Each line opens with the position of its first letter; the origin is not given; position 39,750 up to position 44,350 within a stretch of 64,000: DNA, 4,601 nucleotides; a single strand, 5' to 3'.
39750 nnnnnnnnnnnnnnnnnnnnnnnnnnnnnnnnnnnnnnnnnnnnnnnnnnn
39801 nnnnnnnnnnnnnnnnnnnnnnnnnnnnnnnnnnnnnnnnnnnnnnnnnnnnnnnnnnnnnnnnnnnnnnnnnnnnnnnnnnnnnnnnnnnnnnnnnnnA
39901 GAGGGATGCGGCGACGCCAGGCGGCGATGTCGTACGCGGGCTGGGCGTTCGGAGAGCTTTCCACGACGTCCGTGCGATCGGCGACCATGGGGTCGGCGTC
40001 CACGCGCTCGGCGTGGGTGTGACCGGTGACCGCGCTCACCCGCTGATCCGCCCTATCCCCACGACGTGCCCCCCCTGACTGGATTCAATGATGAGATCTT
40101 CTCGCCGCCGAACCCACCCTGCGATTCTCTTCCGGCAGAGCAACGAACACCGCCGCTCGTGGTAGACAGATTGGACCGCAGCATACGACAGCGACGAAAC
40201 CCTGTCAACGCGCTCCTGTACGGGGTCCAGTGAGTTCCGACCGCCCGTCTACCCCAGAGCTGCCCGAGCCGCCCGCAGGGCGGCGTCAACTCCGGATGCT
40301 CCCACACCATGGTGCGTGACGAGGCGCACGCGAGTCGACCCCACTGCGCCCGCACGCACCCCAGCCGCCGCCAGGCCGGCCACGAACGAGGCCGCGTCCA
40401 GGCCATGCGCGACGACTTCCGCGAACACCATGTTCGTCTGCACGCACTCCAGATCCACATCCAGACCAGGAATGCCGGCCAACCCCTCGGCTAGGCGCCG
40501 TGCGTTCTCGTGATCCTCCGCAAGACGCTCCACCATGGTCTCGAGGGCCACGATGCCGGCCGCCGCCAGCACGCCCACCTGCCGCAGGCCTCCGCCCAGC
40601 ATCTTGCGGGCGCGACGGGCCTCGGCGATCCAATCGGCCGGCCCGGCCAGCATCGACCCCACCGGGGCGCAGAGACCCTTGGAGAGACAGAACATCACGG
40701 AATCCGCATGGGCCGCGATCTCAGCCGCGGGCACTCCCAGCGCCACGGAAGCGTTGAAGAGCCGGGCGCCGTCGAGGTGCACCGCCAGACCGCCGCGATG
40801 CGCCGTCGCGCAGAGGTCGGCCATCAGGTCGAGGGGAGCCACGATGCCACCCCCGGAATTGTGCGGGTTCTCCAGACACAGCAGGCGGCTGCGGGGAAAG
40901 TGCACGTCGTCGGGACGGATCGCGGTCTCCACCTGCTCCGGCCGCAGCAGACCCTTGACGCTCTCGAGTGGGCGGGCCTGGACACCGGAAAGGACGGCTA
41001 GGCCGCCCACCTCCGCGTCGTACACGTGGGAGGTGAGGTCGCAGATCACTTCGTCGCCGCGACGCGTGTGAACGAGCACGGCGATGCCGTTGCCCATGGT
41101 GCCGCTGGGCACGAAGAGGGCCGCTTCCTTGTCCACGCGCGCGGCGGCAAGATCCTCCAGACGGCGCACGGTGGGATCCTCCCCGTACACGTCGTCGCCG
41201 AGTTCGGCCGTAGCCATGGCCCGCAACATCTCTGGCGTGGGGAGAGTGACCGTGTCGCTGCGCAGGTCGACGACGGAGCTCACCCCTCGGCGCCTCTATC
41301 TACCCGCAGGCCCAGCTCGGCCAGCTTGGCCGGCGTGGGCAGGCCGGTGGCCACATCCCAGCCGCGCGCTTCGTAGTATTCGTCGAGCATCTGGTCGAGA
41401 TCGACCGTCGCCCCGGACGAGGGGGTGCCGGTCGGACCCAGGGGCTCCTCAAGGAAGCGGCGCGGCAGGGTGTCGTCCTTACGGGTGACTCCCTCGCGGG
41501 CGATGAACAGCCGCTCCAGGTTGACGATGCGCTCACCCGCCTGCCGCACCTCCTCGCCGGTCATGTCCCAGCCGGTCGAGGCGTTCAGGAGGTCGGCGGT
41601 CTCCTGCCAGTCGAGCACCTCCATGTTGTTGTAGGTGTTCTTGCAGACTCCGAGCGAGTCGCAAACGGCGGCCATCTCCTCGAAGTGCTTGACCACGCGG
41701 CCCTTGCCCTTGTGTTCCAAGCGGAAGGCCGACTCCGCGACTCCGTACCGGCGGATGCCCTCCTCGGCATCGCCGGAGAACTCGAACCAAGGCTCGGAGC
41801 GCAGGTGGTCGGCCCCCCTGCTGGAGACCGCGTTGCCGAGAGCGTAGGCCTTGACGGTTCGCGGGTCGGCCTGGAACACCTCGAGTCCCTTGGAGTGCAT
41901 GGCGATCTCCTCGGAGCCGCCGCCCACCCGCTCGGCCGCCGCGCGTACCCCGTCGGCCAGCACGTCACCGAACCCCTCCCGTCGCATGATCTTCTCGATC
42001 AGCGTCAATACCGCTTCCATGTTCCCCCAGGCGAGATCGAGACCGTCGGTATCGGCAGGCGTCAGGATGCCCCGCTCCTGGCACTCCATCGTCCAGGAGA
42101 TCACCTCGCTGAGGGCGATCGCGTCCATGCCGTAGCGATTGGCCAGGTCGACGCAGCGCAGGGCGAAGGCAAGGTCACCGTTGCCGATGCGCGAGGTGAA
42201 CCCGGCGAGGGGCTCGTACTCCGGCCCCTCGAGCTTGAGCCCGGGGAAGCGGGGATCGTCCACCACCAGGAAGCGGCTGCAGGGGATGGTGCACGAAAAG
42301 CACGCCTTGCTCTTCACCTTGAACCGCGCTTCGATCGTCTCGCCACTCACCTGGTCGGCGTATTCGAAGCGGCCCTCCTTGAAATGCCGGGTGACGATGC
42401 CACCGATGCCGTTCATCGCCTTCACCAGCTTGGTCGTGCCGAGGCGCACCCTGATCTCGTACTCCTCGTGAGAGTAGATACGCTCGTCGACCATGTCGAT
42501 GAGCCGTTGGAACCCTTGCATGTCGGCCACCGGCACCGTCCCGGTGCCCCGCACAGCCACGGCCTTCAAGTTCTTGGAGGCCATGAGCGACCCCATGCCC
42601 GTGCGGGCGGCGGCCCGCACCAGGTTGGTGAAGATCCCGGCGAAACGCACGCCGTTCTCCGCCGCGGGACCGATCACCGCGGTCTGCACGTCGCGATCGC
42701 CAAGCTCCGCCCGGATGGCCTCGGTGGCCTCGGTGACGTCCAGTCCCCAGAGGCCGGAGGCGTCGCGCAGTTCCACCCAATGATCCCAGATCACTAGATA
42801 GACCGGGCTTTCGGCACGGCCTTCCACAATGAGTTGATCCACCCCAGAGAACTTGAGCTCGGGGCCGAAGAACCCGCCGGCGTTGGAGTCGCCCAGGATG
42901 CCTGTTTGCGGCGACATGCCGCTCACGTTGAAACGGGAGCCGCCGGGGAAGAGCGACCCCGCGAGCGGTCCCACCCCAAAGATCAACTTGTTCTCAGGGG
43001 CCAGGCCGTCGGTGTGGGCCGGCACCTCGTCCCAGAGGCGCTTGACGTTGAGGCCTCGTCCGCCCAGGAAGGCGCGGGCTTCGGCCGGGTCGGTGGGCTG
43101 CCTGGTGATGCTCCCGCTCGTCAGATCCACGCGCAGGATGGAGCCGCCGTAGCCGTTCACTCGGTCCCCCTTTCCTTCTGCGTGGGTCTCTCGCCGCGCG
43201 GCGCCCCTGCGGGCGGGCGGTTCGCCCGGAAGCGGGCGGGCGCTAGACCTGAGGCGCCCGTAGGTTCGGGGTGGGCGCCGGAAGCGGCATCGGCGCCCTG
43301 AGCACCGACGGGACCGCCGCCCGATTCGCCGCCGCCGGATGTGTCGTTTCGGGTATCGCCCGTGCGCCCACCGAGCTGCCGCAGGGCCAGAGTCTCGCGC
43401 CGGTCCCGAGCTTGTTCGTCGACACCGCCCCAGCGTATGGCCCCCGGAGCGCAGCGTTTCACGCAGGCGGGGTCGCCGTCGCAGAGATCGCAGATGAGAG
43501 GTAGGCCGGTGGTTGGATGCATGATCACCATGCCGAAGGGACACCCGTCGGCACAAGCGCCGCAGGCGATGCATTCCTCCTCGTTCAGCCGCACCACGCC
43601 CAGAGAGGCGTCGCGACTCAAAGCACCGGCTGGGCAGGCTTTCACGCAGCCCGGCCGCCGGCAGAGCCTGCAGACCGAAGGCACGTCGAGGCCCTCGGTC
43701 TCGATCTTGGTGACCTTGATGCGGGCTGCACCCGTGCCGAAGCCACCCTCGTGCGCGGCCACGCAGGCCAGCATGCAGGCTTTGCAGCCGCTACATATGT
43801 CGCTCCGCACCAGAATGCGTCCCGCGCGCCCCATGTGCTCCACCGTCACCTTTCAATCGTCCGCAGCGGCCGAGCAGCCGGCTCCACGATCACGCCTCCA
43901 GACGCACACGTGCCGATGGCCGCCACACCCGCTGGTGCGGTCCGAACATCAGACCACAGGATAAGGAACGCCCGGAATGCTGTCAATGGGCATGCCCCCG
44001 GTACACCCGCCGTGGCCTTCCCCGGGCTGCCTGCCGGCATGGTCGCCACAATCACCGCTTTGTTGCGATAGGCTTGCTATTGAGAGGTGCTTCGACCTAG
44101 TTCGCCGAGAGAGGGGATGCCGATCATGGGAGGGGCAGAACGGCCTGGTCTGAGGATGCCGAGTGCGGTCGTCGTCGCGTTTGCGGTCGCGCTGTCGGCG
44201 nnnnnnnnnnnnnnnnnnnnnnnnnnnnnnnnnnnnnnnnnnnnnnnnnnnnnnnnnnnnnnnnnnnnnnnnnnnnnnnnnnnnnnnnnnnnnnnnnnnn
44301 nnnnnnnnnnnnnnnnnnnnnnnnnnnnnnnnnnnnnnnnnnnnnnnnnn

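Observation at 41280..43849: Tungsten/molybdenum aldehyde:ferredoxin oxidoreductase with a dedicated poly-ferredoxin in a high-GC aerobic-type chromosome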

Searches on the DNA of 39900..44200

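Call 46: search_rna_families(source=window, start=39900, end=44200, threshold=evalue, max_evalue=1)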
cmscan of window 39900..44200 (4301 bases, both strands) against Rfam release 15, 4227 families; matches with E-value up to 1: 1.
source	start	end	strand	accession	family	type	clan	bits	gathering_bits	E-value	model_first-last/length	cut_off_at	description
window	41197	41321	-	RF00305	snoZ248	Gene; snRNA; snoRNA; CD-box;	-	22.9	120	0.41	1-137/137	no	Small nucleolar RNA Z248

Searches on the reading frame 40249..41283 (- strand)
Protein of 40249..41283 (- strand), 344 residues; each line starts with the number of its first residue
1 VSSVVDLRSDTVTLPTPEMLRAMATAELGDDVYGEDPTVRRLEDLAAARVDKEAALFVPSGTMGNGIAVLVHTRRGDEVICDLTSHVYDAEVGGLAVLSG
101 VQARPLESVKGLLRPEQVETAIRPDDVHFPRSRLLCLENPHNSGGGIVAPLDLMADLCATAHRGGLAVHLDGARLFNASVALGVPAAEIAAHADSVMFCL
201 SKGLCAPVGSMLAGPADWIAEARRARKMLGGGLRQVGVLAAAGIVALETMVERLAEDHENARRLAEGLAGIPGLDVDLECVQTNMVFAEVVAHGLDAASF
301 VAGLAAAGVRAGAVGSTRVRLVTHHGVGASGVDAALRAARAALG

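Call 4: search_protein_families(library=pfam, proteins=[window:40249-41283:-])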
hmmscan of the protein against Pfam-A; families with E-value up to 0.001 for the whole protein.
window:40249-41283:- (344 aa): 2 families
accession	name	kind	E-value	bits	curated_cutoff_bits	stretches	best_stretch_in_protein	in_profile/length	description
PF01212.27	Beta_elim_lyase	-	2.9e-107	358.7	27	1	6-288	1-285/288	Beta-eliminating lyase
PF00155.27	Aminotran_1_2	-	7.5e-05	22.5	19.7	1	48-294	61-313/361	Aminotransferase class I and II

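Call 23: search_protein_families(library=ncbifam, proteins=[window:40249-41283:-], max_evalue=0.00001)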
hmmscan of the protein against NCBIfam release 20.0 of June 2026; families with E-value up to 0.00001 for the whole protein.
window:40249-41283:- (344 aa): 2 families
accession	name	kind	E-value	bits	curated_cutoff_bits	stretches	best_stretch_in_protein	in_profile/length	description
NF041359.1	GntG_guanitoxin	subfamily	1.7e-136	454.9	230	1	3-338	4-340/343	GntG family PLP-dependent aldolase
NF007825.0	PRK10534.1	equivalog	3e-93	312.4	312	1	4-330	1-318/333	low-specificity L-threonine aldolase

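Call 60: search_solved_structures(query=window:40249-41283:-, max_evalue=1e-20)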
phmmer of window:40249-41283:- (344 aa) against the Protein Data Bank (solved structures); distinct sequences matched with E-value up to 1e-20: 8.
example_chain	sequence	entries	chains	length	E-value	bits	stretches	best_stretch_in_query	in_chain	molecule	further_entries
1jg8_A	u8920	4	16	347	1.5e-117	395.5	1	4-337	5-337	L-allo-threonine aldolase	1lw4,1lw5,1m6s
2fm1_A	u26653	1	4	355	1.6e-117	395.4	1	4-337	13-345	L-allo-threonine aldolase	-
9e97_A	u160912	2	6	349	1.1e-116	392.6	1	5-337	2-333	L-allo-threonine aldolase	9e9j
3wgb_A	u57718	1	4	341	1.9e-88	299.9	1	4-337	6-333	L-allo-threonine aldolase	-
3wgc_A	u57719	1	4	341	1.7e-87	296.7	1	4-337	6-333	L-allo-threonine aldolase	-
3wlx_B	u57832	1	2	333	2.8e-79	269.8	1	5-329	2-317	Low specificity L-threonine aldolase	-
4lnj_A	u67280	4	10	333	1.1e-78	267.8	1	5-330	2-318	Low-specificity L-threonine aldolase | Low specificity L-threonine aldolase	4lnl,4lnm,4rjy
8pum_A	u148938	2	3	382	3.3e-77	262.9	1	4-310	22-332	L-threonine aldolase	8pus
